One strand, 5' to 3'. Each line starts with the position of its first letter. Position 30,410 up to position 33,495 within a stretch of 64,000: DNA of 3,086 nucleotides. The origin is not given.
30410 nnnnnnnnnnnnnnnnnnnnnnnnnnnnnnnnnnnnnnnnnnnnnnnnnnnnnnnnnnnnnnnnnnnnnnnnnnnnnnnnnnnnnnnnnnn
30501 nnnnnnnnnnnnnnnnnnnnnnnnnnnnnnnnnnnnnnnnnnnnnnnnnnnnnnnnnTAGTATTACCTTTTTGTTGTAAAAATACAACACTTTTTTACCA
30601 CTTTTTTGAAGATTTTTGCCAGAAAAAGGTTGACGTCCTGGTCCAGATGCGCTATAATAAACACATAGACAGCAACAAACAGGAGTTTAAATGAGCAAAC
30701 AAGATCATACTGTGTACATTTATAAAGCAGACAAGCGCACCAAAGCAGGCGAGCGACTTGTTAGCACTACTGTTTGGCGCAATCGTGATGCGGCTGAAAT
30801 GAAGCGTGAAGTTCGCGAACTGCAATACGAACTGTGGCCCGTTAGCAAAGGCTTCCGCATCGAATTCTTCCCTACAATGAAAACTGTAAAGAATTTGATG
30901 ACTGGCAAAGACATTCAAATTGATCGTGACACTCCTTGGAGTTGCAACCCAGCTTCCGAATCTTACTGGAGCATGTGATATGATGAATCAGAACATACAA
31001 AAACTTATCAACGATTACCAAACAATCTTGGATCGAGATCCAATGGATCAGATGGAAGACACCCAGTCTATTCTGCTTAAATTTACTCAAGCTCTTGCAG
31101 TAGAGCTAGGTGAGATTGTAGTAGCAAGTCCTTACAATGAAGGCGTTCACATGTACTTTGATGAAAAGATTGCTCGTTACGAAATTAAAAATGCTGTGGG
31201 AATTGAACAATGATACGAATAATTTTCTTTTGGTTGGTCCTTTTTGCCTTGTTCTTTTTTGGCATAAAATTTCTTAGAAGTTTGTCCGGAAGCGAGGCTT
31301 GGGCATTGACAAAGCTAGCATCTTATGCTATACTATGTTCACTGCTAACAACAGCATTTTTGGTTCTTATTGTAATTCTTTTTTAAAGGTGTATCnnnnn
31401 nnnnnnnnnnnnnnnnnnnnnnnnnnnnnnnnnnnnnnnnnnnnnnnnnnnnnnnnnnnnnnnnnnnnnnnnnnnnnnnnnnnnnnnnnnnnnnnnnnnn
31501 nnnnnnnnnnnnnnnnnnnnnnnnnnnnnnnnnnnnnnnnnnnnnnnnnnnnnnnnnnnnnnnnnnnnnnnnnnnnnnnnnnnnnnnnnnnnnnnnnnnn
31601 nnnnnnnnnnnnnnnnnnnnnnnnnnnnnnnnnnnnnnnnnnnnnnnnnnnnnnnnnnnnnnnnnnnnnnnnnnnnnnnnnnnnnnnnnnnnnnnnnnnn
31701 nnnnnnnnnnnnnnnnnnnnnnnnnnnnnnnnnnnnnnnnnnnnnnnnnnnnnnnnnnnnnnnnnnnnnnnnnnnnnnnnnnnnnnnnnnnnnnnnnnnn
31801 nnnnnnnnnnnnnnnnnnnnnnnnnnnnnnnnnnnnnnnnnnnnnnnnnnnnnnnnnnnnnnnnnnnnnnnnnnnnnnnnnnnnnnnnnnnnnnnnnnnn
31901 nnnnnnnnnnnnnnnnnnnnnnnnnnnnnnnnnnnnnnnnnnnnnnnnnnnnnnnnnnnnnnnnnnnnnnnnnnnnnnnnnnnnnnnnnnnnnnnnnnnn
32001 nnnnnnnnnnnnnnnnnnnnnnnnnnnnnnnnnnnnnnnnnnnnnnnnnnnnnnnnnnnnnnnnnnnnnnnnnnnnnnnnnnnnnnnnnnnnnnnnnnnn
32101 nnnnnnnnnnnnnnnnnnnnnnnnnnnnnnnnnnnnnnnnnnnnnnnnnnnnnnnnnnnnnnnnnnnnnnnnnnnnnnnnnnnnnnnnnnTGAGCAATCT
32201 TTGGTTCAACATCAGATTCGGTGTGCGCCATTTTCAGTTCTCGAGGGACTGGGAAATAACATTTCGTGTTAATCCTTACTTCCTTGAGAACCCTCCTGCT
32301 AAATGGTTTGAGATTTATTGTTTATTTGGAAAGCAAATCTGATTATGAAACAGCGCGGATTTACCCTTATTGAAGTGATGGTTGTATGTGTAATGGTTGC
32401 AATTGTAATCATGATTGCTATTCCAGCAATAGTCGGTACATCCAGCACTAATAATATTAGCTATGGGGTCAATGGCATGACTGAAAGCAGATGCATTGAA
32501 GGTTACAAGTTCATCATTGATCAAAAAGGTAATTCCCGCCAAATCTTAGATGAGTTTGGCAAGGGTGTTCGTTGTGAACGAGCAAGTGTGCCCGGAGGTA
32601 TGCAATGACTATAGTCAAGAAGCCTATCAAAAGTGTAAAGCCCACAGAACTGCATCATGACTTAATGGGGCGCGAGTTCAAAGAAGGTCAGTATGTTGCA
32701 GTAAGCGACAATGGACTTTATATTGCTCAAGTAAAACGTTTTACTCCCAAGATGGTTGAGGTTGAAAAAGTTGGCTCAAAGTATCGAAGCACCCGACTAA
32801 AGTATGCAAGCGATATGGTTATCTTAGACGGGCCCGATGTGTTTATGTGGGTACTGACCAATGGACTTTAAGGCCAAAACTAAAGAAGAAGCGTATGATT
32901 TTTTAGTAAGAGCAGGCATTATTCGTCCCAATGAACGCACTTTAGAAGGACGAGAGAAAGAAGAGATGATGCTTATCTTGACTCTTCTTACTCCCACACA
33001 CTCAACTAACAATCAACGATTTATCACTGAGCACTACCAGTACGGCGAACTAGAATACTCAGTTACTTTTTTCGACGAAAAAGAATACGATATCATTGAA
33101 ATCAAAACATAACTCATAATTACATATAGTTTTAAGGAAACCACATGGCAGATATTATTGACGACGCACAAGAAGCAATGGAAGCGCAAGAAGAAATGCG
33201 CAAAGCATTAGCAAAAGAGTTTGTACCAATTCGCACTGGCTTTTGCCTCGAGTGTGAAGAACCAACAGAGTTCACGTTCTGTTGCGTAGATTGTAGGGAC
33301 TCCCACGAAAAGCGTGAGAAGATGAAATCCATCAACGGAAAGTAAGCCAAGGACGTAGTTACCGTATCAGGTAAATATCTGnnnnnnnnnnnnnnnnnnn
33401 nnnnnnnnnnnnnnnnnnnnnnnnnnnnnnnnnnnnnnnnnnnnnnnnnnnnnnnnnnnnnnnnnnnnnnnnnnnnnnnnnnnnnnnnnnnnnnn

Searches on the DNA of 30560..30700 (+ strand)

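Call 73: search_dna_similar(query=window:30560-30700:+, collection=phages, mode=distant, max_evalue=0.01, max_rows=20)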
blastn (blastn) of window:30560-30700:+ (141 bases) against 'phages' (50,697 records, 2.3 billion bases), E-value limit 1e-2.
No match.

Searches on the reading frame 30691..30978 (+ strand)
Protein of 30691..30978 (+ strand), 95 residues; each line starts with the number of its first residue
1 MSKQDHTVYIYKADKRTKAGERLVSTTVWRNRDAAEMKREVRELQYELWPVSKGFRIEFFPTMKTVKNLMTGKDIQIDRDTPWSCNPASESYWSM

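Call 17: search_protein_families(library=pfam, proteins=[window:30691-30978:+], max_evalue=0.01)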
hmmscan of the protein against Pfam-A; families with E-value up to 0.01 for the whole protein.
window:30691-30978:+ (95 aa): 0 families

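Call 20: search_dna_similar(query=window:30691-30978:+, collection=phages, mode=protein, max_rows=15, max_evalue=0.001)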
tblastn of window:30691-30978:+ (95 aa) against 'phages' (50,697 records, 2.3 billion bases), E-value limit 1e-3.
Records with a match: 2; places in all: 2; records where one place covers at least 80% of the query: 0.
Best place of each record, by identity: <60% 2.
By first word of the organism name: Stenotrophomonas 1; Sinorhizobium 1.
By host as written in the record: Stenotrophomonas maltophilia D1571 1; Sinohrizobium meliloti NRRL L-50 1.
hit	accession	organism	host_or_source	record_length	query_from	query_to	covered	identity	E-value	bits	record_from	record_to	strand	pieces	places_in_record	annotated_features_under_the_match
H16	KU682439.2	Stenotrophomonas phage vB_SmaS-DLP_6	Stenotrophomonas maltophilia D1571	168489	60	95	38%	55.6%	6e-7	51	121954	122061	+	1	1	hypothetical protein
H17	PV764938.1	Sinorhizobium phage Phosso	Sinohrizobium meliloti NRRL L-50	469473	60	95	38%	52.8%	2e-4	44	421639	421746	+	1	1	hypothetical protein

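Call 41: search_protein_families(library=phrogs, proteins=[window:30691-30978:+], max_evalue=0.01)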
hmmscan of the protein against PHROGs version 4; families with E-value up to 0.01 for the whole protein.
window:30691-30978:+ (95 aa): 0 families

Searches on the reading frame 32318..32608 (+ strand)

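Call 36: search_protein_families(library=pfam, proteins=[window:32318-32608:+], max_evalue=0.01)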
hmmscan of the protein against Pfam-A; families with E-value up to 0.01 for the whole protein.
window:32318-32608:+ (96 aa): 1 family
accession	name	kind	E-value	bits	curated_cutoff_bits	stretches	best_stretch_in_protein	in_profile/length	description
PF07963.17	N_methyl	-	2.5e-08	33.6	21.2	1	10-35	2-27/27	Prokaryotic N-terminal methylation motif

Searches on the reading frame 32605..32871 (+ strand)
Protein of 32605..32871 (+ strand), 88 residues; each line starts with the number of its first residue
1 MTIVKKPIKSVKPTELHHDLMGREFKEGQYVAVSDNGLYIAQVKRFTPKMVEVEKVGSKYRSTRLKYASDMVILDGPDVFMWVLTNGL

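Call 36: search_protein_families(library=pfam, proteins=[window:32605-32871:+], max_evalue=0.01)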
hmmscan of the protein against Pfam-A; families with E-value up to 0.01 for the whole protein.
window:32605-32871:+ (88 aa): 1 family
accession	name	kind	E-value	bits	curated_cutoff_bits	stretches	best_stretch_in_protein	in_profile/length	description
PF24203.1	Phage_ProQ_C_like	-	0.0041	18.2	27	1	24-60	5-34/112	Phage ProQ C-terminal-like domain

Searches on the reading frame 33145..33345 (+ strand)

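Call 17: search_protein_families(library=pfam, proteins=[window:33145-33345:+], max_evalue=0.01)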
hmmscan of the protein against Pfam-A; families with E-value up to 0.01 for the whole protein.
window:33145-33345:+ (66 aa): 0 families

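Call 41: search_protein_families(library=phrogs, proteins=[window:33145-33345:+], max_evalue=0.01)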
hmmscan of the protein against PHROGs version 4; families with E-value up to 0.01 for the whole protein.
window:33145-33345:+ (66 aa): 1 family
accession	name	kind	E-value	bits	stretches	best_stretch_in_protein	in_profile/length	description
phrog_54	-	other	1.1e-09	39.4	1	1-60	1-70/75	DksA-like zinc-finger protein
